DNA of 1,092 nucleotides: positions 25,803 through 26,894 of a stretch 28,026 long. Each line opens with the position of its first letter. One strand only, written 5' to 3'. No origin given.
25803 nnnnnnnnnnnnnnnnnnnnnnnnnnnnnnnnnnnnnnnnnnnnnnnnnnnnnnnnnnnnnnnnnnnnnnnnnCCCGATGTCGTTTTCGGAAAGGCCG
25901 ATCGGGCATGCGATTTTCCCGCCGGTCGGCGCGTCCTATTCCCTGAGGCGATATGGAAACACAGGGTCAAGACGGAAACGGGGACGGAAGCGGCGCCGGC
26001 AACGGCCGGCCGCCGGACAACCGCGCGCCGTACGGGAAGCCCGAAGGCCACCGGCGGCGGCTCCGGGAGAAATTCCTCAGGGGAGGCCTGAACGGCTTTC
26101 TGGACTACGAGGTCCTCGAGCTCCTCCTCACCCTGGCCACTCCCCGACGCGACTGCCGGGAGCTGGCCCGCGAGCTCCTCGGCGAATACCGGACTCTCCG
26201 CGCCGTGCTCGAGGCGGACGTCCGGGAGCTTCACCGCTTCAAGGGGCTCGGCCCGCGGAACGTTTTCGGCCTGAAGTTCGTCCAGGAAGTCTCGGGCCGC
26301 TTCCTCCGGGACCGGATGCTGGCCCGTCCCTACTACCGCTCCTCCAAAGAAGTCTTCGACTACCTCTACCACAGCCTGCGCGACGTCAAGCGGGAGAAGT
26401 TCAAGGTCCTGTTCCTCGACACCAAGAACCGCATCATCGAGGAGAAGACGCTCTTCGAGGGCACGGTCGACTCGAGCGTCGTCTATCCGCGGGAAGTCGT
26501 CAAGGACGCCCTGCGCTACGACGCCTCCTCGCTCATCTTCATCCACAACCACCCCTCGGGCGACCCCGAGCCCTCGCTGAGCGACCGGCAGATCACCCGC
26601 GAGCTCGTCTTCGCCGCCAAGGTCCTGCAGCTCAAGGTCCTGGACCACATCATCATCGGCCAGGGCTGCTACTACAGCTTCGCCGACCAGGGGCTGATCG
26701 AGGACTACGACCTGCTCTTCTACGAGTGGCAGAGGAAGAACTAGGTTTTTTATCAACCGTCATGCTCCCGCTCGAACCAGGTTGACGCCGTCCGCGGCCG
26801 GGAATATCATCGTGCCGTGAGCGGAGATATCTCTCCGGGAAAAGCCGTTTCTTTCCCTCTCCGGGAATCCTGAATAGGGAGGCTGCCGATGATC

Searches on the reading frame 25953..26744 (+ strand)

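Call 66: search_protein_families(library=pfam, proteins=[window:25953-26744:+], max_evalue=0.00001)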
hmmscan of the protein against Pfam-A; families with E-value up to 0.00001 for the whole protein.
window:25953-26744:+ (263 aa): 2 families
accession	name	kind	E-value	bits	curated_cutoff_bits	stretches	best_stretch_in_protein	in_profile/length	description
PF04002.20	RadC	-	8.7e-46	155.2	22.1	1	129-248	2-121/121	RadC-like JAB domain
PF20582.4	UPF0758_N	-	7.8e-09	35.9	27.1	1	35-102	8-74/77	UPF0758 N-terminal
